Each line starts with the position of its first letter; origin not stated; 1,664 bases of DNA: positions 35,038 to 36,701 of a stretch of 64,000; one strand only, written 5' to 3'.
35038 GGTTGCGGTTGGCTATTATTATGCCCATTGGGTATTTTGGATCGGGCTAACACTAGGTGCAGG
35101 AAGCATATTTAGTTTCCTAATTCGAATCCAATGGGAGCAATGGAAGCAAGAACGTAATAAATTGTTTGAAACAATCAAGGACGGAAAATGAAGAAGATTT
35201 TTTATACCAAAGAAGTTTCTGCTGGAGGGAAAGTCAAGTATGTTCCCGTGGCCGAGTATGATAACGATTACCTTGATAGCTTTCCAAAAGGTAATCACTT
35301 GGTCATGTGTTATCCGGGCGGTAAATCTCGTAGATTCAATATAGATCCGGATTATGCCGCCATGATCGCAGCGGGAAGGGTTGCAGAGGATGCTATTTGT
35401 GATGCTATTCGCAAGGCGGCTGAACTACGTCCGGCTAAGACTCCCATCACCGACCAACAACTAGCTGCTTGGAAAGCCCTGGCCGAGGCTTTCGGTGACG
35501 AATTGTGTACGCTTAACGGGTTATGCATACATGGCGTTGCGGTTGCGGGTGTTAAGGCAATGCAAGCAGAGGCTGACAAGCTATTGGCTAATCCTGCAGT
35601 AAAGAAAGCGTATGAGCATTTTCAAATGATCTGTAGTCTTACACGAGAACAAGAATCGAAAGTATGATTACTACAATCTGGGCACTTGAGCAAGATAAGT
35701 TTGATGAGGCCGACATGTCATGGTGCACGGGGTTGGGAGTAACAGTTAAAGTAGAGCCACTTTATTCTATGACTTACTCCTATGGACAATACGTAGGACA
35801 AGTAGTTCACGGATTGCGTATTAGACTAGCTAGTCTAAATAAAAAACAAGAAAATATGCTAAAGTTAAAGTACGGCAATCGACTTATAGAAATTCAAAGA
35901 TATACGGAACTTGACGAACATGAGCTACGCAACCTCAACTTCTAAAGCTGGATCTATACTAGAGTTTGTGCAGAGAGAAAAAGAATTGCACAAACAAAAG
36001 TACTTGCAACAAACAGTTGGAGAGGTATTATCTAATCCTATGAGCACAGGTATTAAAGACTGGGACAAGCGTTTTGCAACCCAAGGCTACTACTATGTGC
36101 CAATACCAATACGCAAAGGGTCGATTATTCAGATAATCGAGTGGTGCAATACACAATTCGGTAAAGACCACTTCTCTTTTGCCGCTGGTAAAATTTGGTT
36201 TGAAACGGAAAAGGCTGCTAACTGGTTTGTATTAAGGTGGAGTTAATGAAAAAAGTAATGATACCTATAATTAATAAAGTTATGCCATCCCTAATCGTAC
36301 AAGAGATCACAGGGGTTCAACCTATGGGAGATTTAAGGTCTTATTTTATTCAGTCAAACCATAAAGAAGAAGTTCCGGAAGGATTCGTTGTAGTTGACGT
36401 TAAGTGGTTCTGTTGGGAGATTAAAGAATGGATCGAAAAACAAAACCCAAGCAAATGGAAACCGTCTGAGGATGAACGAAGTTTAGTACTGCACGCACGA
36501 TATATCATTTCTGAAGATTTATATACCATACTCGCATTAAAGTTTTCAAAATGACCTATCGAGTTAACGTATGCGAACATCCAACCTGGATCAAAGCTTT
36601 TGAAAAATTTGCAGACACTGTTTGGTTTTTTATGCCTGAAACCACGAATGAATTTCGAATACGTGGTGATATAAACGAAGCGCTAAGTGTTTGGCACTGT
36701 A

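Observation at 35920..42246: Tandem array of ~25 paralogous small genes with a C-terminal (R/K)D.TLF.L(R/K)W(S/G) motif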

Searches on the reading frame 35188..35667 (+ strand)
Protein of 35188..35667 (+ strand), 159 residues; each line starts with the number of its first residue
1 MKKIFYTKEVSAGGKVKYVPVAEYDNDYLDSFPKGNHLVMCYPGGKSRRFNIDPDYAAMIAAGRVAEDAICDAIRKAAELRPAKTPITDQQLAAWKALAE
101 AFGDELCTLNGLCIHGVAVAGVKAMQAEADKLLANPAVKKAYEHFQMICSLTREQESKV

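Call 35: find_related_loci(query=window:35188-35664:+, collection=viral_contigs, flank=10000)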
Query window:35188-35664:+ (159 aa) in viral_contigs; peptide patterns used: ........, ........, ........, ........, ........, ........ (x = any residue, [..] = any of these).
165 stretches matched a pattern; 147 encode a relative of the query (tblastn E <= 1e-3); the best 80 are kept; 80 distinct loci.
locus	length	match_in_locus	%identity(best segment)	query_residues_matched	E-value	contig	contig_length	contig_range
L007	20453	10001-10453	73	1-156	1e-74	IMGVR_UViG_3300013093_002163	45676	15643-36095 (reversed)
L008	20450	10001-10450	72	1-155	2e-72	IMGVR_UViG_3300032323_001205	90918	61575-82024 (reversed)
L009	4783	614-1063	69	1-155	2e-70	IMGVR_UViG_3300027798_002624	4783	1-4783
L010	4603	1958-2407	69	1-155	3e-70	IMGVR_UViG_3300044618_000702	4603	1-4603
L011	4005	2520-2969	69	1-155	2e-70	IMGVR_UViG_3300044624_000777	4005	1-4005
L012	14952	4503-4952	69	1-155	5e-70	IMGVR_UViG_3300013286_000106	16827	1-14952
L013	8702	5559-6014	68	2-158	9e-70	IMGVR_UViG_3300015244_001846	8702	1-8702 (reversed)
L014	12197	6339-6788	68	1-155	1e-69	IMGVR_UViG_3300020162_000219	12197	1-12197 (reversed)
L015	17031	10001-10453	69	1-156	9e-69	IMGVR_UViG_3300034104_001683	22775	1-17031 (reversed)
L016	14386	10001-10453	67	2-157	9e-69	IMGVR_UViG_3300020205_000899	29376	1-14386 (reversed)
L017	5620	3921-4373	69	1-156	8e-69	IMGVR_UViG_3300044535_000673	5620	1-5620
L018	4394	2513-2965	69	1-156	8e-69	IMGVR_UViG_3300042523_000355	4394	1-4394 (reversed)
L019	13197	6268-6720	69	1-156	8e-69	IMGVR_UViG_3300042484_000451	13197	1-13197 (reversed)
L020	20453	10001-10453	65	1-156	2e-68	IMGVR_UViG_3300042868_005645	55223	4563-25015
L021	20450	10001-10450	68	1-155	2e-68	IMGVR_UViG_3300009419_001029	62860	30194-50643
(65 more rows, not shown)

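Call 68: search_protein_families(library=phrogs, max_evalue=0.001, proteins=[window:35188-35667:+])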
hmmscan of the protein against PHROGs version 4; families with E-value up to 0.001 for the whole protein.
window:35188-35667:+ (159 aa): 0 families

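Call 107: search_protein_families(library=pfam, proteins=[window:35188-35667:+], max_evalue=0.01)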
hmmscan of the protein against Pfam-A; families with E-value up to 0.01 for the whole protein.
window:35188-35667:+ (159 aa): 0 families

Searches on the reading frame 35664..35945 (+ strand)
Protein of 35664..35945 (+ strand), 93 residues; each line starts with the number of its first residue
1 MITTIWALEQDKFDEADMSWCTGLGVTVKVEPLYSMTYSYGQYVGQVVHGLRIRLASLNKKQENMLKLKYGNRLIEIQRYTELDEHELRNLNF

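Call 68: search_protein_families(library=phrogs, max_evalue=0.001, proteins=[window:35664-35945:+])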
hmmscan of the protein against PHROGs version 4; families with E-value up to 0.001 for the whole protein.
window:35664-35945:+ (93 aa): 0 families

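Call 107: search_protein_families(library=pfam, proteins=[window:35664-35945:+], max_evalue=0.01)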
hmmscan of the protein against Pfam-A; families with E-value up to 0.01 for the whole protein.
window:35664-35945:+ (93 aa): 0 families

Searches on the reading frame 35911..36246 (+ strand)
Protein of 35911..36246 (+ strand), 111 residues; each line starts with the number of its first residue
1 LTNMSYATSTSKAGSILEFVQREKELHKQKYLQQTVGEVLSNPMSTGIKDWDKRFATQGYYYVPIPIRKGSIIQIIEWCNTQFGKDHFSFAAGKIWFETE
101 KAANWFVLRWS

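Call 3: search_protein_families(library=pfam, max_evalue=1, proteins=[window:35911-36246:+])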
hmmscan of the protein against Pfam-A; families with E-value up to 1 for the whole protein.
window:35911-36246:+ (111 aa): 1 family
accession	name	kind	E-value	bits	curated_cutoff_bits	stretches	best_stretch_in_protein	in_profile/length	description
PF21058.3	Stereocilin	-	0.3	10.6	26.6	1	9-64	8-64/397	Stereocilin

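Call 9: search_protein_families(library=phrogs, max_evalue=0.01, proteins=[window:35911-36246:+])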
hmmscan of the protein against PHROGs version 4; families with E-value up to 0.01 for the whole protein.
window:35911-36246:+ (111 aa): 0 families

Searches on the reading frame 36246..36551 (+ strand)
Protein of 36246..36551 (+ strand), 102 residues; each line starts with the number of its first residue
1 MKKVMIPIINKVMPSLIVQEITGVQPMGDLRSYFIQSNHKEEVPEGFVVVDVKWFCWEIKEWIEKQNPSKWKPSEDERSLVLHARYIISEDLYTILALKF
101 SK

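Call 40: search_protein_families(library=pfam, max_evalue=1, proteins=[window:36246-36551:+])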
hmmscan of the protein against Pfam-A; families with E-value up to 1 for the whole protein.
window:36246-36551:+ (102 aa): 1 family
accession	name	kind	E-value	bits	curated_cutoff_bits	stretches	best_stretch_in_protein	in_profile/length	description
PF07068.17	Gp23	-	0.00018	21.5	24.4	1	2-27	5-30/376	Major capsid protein Gp23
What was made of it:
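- On Major capsid protein Gp23 (Pfam PF07068): g02 matches only positions 5-30 at 21.5 bits, below 24.4 (call 40).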

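Call 98: find_homologous_proteins(query=A5, max_evalue=0.001)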
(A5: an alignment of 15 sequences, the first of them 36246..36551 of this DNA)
Query A5 (15 sequences) (102 aa, profile of the alignment): 569 proteins with E <= 0.001 among 881 candidates; the best 120 are listed.
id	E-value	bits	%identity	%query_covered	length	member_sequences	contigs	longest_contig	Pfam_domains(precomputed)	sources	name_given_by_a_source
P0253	2.1e-35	140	45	28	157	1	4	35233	PF07068.18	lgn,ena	-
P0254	5.6e-35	138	62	25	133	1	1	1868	PF07068.18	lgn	-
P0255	8.8e-34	134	30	64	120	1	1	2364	PF07068.18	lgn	-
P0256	1.8e-33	133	35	64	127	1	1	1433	PF07068.18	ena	-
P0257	4.0e-33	132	48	28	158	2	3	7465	PF07068.18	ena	-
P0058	4.3e-33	132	26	98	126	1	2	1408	PF07068.18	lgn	-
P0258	7.1e-33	131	33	64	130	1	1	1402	PF07068.18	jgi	jgi:hypothetical protein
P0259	1.1e-32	131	48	28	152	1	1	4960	PF07068.18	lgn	-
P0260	1.6e-32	130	-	-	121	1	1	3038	PF07068.18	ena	-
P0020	2.5e-32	130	48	28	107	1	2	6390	-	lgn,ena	-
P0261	5.1e-32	129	52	26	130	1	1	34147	PF07068.18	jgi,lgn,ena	jgi:tRNA isopentenyl-2-thiomethyl-A-37 hydroxylase MiaE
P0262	6.3e-32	128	23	96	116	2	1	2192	PF07068.18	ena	-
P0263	9.0e-32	128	32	63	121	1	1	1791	PF07068.18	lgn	-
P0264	9.4e-32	128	28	69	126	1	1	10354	PF07068.18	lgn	-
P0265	9.7e-32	128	67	26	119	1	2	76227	PF07068.18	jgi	jgi:predicted phage tail protein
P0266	1.1e-31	128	38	33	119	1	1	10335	PF07068.18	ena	-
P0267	1.1e-31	128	25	53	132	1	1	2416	PF07068.18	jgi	jgi:hypothetical protein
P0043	1.4e-31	127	59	26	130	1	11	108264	PF07068.18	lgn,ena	-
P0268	2.3e-31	127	31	53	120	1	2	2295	PF07068.18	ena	-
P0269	3.8e-31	126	59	26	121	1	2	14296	PF07068.18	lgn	-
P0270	4.8e-31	125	31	80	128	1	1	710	PF07068.18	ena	-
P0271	5.4e-31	125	23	82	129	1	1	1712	PF07068.18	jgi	jgi:hypothetical protein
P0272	5.5e-31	125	26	97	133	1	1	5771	PF07068.18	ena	-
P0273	7.3e-31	125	50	24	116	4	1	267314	PF07068.18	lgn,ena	-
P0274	8.1e-31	125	54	27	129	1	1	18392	PF07068.18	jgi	jgi:hypothetical protein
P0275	9.9e-31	124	46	27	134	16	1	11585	PF07068.18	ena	-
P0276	1.0e-30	124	42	25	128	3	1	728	PF07068.18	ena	-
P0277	1.1e-30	124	25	64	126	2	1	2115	PF07068.18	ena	-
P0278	1.3e-30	124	63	24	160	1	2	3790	PF07068.18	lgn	-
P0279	1.3e-30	124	26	53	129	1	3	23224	PF07068.18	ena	-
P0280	1.4e-30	124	38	45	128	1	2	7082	PF07068.18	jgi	jgi:hypothetical protein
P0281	1.5e-30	124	50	27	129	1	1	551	PF07068.18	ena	-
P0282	1.8e-30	124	27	69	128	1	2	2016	PF07068.18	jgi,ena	jgi:hypothetical protein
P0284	3.1e-30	123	50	24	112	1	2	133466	PF07068.18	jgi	jgi:hypothetical protein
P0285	3.2e-30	123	46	25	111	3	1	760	PF07068.18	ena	-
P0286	3.6e-30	123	47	30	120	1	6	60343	PF07068.18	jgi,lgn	jgi:hypothetical protein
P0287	4.0e-30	122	27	53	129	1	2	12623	PF07068.18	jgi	jgi:hypothetical protein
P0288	4.6e-30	122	29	33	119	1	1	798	PF07068.18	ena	-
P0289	4.7e-30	122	33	53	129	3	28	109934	PF07068.18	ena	-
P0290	4.8e-30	122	36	43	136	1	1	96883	PF07068.18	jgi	jgi:hypothetical protein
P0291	4.8e-30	122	46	25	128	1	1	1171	PF07068.18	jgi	jgi:hypothetical protein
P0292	7.1e-30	122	48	26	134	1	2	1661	PF07068.18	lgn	-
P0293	7.9e-30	122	52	25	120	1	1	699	PF07068.18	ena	-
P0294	1.0e-29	121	50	24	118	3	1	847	PF07068.18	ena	-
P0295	1.1e-29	121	27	96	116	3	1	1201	PF07068.18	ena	-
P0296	1.2e-29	121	31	38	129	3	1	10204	PF07068.18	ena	-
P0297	1.2e-29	121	52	26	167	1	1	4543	PF07068.18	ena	-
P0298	1.3e-29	121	24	68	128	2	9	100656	PF07068.18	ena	-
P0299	1.4e-29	121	45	43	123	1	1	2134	PF07068.18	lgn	-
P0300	1.4e-29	121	38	25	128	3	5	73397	PF07068.18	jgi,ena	-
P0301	1.7e-29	120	29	53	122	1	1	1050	PF07068.18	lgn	-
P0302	1.8e-29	120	26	53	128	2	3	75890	PF07068.18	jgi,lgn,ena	-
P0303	1.8e-29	120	29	95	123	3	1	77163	PF07068.18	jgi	jgi:hypothetical protein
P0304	3.1e-29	120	50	25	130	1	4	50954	PF07068.18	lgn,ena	-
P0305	3.3e-29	120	44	32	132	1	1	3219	PF07068.18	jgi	jgi:hypothetical protein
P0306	3.3e-29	120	26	67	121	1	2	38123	PF07068.18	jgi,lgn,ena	jgi:hypothetical protein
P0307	4.6e-29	119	29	96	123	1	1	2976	PF07068.18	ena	-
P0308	4.6e-29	119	31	53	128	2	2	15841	PF07068.18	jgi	jgi:hypothetical protein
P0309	5.2e-29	119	32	59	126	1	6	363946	PF07068.18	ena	-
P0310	5.5e-29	119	55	20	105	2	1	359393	PF07068.18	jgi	-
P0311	8.4e-29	118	44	29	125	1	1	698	PF07068.18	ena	-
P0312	1.0e-28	118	59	26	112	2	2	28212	PF07068.18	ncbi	-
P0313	1.1e-28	118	58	24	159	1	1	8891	PF07068.18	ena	-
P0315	1.4e-28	117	42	25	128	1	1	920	PF07068.18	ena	-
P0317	1.7e-28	117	38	52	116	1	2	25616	PF07068.18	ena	-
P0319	2.0e-28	117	41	26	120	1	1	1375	PF07068.18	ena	-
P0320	3.0e-28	116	30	66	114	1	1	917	PF07068.18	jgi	jgi:hypothetical protein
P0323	3.2e-28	116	27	95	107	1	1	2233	PF07068.18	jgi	jgi:hypothetical protein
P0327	8.2e-28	115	58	24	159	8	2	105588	PF07068.18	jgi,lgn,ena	jgi:hypothetical protein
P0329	1.4e-27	114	24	94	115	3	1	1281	PF07068.18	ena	-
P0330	1.5e-27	114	27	98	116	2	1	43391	PF07068.18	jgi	jgi:hypothetical protein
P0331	1.6e-27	114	41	34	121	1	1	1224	PF07068.18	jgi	jgi:hypothetical protein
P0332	1.8e-27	114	57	33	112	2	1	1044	PF07068.18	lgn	-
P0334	2.8e-27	113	56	26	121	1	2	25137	PF07068.18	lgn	-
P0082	3.2e-27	113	-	-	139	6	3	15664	-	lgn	-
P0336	3.6e-27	113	67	26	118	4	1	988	PF07068.18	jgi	jgi:hypothetical protein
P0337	3.7e-27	113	54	25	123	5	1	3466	PF07068.18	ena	-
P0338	3.8e-27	113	52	25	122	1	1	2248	PF07068.18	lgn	-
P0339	4.4e-27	113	50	25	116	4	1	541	PF07068.18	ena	-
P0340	4.9e-27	113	21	69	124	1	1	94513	PF07068.18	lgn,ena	-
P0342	6.3e-27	112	28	95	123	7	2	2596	PF07068.18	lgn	-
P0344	7.3e-27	112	54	27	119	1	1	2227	PF07068.18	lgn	-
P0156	9.3e-27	112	38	25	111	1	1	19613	PF07068.18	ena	-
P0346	2.0e-26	111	32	70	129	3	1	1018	PF07068.18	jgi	-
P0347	2.2e-26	110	28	62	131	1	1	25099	PF07068.18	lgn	-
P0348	2.2e-26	110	35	32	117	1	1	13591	PF07068.18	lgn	-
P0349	2.4e-26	110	31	50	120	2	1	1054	PF07068.18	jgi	jgi:hypothetical protein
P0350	2.4e-26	110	52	25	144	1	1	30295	PF07068.18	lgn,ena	-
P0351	2.7e-26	110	-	-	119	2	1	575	PF07068.18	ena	-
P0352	2.9e-26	110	36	31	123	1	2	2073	PF07068.18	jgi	jgi:hypothetical protein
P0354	3.4e-26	110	58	24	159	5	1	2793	PF07068.18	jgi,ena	jgi:hypothetical protein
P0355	3.9e-26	110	52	26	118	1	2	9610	PF07068.18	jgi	jgi:hypothetical protein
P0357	8.5e-26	109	48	23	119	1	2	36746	PF07068.18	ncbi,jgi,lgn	jgi:hypothetical protein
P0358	1.1e-25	108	-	-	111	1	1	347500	PF07068.18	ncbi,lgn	-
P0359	1.1e-25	108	53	31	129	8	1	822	PF07068.18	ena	-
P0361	1.7e-25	108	28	66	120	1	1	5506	PF07068.18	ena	-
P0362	1.9e-25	107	42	25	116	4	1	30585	PF07068.18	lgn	-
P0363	3.2e-25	107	41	22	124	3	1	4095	PF07068.18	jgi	jgi:hypothetical protein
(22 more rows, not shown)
